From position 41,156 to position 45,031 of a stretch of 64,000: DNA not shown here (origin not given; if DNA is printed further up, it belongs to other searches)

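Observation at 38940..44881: Coupled four-gene operon: orphan A24 prepilin-type peptidase, membrane Ser/Thr kinase, small TM protein and giant multi-Ig surface protein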

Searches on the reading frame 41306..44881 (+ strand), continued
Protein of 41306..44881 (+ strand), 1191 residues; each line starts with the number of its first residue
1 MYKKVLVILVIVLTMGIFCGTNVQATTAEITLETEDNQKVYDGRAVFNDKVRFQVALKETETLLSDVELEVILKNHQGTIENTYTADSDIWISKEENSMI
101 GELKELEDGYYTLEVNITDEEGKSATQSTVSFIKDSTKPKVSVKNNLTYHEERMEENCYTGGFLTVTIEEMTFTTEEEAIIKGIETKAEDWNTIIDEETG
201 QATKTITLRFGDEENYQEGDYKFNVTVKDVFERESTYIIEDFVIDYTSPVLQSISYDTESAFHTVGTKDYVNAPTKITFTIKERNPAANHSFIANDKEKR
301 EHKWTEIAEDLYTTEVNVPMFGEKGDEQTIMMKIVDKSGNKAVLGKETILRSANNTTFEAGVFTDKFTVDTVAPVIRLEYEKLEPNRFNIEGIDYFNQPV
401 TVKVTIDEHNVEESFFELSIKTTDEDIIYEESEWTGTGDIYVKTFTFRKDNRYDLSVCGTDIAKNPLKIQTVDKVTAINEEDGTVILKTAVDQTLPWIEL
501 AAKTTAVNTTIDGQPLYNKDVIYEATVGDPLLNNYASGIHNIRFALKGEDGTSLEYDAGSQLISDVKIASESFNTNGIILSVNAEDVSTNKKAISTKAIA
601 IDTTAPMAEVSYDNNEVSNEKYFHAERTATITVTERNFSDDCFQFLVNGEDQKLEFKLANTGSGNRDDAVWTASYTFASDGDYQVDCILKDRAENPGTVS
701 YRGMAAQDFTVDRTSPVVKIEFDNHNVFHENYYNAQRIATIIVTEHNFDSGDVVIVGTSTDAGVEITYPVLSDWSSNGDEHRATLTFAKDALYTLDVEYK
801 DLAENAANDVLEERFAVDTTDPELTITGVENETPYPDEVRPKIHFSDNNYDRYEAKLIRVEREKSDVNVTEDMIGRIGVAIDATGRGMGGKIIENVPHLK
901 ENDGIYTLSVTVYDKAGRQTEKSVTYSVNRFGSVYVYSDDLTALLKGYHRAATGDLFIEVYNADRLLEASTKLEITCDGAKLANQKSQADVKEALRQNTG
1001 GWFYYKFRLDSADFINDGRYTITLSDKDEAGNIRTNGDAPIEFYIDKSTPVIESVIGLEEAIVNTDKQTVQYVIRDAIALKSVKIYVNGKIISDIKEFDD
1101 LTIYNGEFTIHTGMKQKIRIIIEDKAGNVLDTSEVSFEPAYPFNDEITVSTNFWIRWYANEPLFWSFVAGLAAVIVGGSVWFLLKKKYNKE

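Call 65: search_protein_families(library=pfam, proteins=[L014:1-1275:+, L014:1306-2766:+, L014:3448-4740:+, L014:4754-6466:+, L014:9534-10004:+, L012:14988-16973:+, L010:16063-16656:+, L010:22374-23087:+], max_evalue=0.05)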
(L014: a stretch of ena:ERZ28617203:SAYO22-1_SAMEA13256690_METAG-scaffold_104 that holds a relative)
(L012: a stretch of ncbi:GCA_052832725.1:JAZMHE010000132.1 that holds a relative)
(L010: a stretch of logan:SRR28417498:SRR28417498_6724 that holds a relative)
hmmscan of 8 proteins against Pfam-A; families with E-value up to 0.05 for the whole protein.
L014:1-1275:+ (424 aa): 9 families
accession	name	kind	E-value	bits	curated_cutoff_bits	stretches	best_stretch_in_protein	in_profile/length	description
PF18960.5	DUF5702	-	5.8e-13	48.9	26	2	5-55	155-205/276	Family of unknown function (DUF5702)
PF01442.23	Apolipoprotein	-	4e-06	27.1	90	1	177-273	53-135/190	Apolipoprotein A1/A4/E domain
PF04286.17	DUF445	-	4.3e-05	24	33.8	1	137-281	188-332/368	Protein of unknown function (DUF445)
PF11155.13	DUF2935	-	0.003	18.5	24.4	0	202-285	30-90/121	Domain of unknown function (DUF2935)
PF24850.1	CC_BshC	-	0.0048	17.2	27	0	35-112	33-107/159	Bacillithiol biosynthesis BshC, C-terminal coiled-coil domain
PF03036.21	Perilipin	-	0.0049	16.4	33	0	50-285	97-321/403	Perilipin family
PF07464.16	ApoLp-III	-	0.0053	17.3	36.3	0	36-148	17-121/146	Apolipophorin-III precursor (apoLp-III)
PF09361.15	Phasin_2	-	0.013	16.1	24.9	1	66-124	15-74/100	Phasin protein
PF24692.1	DUF7659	-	0.023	15.2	27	0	175-230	59-116/135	Family of unknown function (DUF7659)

L014:1306-2766:+ (486 aa): 0 families

L014:3448-4740:+ (430 aa): 3 families
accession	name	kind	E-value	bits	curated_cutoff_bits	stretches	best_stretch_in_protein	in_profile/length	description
PF14903.11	WG_beta_rep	-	2.4e-33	114.2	25.6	3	352-386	1-35/35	WG containing repeat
PF01523.21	PmbA_TldD_1st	-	0.0027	18.2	20.9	0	225-248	21-44/65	PmbA/TldA metallopeptidase domain 1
PF07411.17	DUF1508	-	0.042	14.2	22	0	252-273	18-39/48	Domain of unknown function (DUF1508)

L014:4754-6466:+ (570 aa): 3 families
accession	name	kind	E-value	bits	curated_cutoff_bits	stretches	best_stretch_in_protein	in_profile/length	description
PF19909.4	DUF6382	-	1.4e-18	67.5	26.7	1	13-151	9-146/163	Domain of unknown function (DUF6382)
PF00498.31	FHA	-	1.3e-14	54.8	20.7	1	494-561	2-67/67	FHA domain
PF16697.10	Yop-YscD_cpl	-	5.6e-09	36.6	33.2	1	482-568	8-91/94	Inner membrane component of T3SS, cytoplasmic domain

L014:9534-10004:+ (156 aa): 2 families
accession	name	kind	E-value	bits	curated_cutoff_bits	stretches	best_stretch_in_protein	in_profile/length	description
PF13787.11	HXXEE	-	0.013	16.6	25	1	82-144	37-94/114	Protein of unknown function with HXXEE motif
PF15492.12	Nbas_N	-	0.026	14.3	27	1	16-125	151-254/281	Neuroblastoma-amplified sequence, N terminal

L012:14988-16973:+ (661 aa): 2 families
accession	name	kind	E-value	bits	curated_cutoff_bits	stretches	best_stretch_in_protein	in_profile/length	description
PF13229.12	Beta_helix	-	1.5e-05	25.1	25.9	1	196-319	10-124/158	Right handed beta helix region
PF05048.19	NosD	-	0.00024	21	23.6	1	215-337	15-133/212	Periplasmic copper-binding protein (NosD)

L010:16063-16656:+ (197 aa): 3 families
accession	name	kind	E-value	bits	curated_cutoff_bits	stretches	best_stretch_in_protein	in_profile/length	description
PF16697.10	Yop-YscD_cpl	-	0.00016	22.3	33.2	1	116-193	16-89/94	Inner membrane component of T3SS, cytoplasmic domain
PF00498.31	FHA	-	0.00028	21.7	20.7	1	119-188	1-67/67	FHA domain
PF12161.14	HsdM_N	-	0.0068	17.5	24.5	1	2-69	6-63/135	HsdM N-terminal domain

L010:22374-23087:+ (237 aa): 0 families

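Call 68: find_encoding_contigs(protein=P0079, flank=10000, max_places=2)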
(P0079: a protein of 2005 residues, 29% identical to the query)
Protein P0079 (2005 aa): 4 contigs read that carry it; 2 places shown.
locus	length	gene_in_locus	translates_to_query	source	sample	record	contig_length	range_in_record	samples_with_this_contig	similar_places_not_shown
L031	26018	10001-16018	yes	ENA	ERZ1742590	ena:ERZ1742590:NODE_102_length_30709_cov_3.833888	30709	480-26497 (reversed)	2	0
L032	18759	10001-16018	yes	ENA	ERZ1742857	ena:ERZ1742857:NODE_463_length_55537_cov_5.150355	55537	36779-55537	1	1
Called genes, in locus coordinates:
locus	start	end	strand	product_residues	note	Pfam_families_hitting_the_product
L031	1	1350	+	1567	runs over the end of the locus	PF18960:DUF5702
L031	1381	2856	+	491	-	-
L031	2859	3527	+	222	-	PF01478:Peptidase_A24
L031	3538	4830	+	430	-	PF14903:WG_beta_rep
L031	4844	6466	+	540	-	PF19909:DUF6382, PF16697:Yop-YscD_cpl, PF00498:FHA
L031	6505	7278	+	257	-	PF13672:PP2C_2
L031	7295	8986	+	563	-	PF00069:Pkinase, PF07714:PK_Tyr_Ser-Thr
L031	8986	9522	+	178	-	-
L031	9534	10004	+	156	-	-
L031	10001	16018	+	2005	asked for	PF19077:Big_13 (faint), PF13750:Big_3_3 (faint), PF12245:Big_3_2 (faint), PF13754:Big_3_4 (faint)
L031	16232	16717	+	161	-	PF13240:Zn_Ribbon_1 (weak), PF13248:Zn_ribbon_3 (weak), PF09685:MamF_MmsF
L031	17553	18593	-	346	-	PF01420:Methylase_S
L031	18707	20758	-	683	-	PF02384:N6_Mtase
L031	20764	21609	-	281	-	-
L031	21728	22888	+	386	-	PF00512:HisKA, PF02518:HATPase_c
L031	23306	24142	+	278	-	PF12796:Ank_2 (weak), PF12796:Ank_2, PF13637:Ank_4, PF13857:Ank_5 (weak), PF12796:Ank_2, PF13857:Ank_5, PF00023:Ank, PF13637:Ank_4, +4 more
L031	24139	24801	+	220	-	-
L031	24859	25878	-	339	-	PF14397:ATPgrasp_ST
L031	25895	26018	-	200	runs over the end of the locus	?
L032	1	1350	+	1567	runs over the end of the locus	PF18960:DUF5702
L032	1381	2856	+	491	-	-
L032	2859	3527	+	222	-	PF01478:Peptidase_A24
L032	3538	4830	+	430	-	PF14903:WG_beta_rep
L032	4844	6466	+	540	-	PF19909:DUF6382, PF16697:Yop-YscD_cpl, PF00498:FHA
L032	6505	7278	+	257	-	PF13672:PP2C_2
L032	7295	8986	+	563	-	PF00069:Pkinase, PF07714:PK_Tyr_Ser-Thr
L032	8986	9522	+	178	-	-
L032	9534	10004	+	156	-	-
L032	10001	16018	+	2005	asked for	PF19077:Big_13 (faint), PF13750:Big_3_3 (faint), PF12245:Big_3_2 (faint), PF13754:Big_3_4 (faint)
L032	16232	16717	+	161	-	PF13240:Zn_Ribbon_1 (weak), PF13248:Zn_ribbon_3 (weak), PF09685:MamF_MmsF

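Call 69: find_encoding_contigs(protein=P0077, flank=10000, max_places=1)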
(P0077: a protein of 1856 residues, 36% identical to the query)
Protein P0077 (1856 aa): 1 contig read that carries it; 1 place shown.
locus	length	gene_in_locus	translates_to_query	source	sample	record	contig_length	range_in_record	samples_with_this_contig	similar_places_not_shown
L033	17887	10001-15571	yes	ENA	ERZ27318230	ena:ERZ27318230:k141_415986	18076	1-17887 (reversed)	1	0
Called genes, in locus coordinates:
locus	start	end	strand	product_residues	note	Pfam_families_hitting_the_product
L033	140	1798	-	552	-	PF00501:AMP-binding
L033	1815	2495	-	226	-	PF01987:AIM24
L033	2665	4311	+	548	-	PF00749:tRNA-synt_1c, PF03950:tRNA-synt_1c_C, PF20974:tRNA-synt_1c_C2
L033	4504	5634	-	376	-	PF14659:Phage_int_SAM_3, PF00589:Phage_integrase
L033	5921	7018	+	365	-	PF16697:Yop-YscD_cpl (weak), PF00498:FHA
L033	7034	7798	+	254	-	PF13672:PP2C_2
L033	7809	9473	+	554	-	PF00069:Pkinase, PF07714:PK_Tyr_Ser-Thr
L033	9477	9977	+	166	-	-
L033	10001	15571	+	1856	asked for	PF19077:Big_13 (faint), PF07495:Y_Y_Y (faint), PF13754:Big_3_4 (faint)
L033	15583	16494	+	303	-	PF19909:DUF6382 (weak), PF16697:Yop-YscD_cpl (weak), PF00498:FHA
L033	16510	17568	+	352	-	PF13614:AAA_31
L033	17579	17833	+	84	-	PF08817:YukD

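Call 70: search_protein_families(library=ncbifam, proteins=[L014:1-1275:+, L014:1306-2766:+, L014:2769-3437:+, L014:3448-4740:+, L014:9534-10004:+, L013:593-1063:+], max_evalue=1)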
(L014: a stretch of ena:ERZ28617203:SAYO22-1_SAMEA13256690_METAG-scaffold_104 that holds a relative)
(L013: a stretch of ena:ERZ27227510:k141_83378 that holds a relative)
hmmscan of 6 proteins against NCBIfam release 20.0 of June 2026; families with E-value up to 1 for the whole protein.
L014:1-1275:+ (424 aa): 8 families
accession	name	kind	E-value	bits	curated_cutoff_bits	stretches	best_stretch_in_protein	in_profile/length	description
NF041670.1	GvpQ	equivalog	0.0065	16.7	100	2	182-299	13-129/137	gas vesicle protein GvpQ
NF045939.1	MHJ_0274_fam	hypoth_equivalog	0.012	15.4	80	1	89-131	60-102/165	MHJ_0274 family protein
NF002629.0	PRK02292.1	equivalog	0.013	15.3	184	1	162-259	25-118/192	V-type ATP synthase subunit E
TIGR03998.1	thiol_BshC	equivalog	0.013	14.4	265.8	1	30-113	400-480/529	bacillithiol biosynthesis cysteine-adding enzyme BshC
NF050102.1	DivIVA_Wag31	equivalog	0.023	14.6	260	1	63-233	104-248/256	DivIVA-like cell division protein Wag31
NF045508.1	PhasinPhaH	equivalog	0.19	11.9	250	1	47-144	77-169/234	phasin PhaH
TIGR02872.1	spore_ytvI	equivalog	0.36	10.2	198.15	0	74-120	93-139/341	sporulation integral membrane protein YtvI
NF041291.1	StbC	equivalog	0.59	10.5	100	0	69-131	19-80/122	plasmid stabilization protein StbC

L014:1306-2766:+ (486 aa): 0 families

L014:2769-3437:+ (222 aa): 1 family
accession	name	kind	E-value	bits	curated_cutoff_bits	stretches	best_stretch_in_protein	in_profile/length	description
TIGR02866.1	CoxB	equivalog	0.0082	15.7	147.7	1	4-81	15-92/202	cytochrome c oxidase subunit II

L014:3448-4740:+ (430 aa): 0 families

L014:9534-10004:+ (156 aa): 2 families
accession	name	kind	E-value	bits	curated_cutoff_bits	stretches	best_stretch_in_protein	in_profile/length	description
NF041635.1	STM3941_fam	subfamily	0.031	14.2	40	1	11-70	6-60/157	STM3941 family protein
TIGR01218.1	Gpos_tandem_5TM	subfamily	0.35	10.6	35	1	54-149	103-207/208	tandem five-TM protein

L013:593-1063:+ (156 aa): 0 families
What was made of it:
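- Tried and rejected: NCBIfam gave no names for the L014 neighbours (call 70).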

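Call 80: find_encoding_contigs(protein=P0126, flank=10000, max_places=2)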
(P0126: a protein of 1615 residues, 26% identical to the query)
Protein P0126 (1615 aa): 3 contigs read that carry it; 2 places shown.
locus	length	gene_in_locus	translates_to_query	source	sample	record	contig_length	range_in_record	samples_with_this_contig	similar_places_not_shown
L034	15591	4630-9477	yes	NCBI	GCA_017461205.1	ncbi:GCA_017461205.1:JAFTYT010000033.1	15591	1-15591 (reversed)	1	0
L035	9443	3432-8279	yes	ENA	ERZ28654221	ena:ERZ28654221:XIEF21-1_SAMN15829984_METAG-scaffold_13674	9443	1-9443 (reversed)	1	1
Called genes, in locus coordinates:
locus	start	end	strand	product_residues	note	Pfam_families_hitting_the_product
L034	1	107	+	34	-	PF00166:Cpn10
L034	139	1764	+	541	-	PF00118:Cpn60_TCP1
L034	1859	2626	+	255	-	PF00481:PP2C (faint), PF13672:PP2C_2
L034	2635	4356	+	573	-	PF00069:Pkinase, PF07714:PK_Tyr_Ser-Thr, PF03109:ABC1 (weak)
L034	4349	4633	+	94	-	-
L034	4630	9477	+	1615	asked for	PF19077:Big_13 (faint), PF13750:Big_3_3 (faint)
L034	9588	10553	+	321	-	PF14257:DUF4349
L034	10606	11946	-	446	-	PF02525:Flavodoxin_2, PF03358:FMN_red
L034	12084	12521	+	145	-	PF09424:YqeY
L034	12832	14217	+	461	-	PF03062:MBOAT, PF13813:MBOAT_2 (weak)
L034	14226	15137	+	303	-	-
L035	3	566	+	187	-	?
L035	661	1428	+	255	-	PF00481:PP2C (faint), PF13672:PP2C_2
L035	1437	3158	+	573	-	PF00069:Pkinase, PF07714:PK_Tyr_Ser-Thr, PF03109:ABC1 (weak)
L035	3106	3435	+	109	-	-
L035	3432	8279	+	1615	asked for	PF19077:Big_13 (faint), PF13750:Big_3_3 (faint)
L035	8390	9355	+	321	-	PF14257:DUF4349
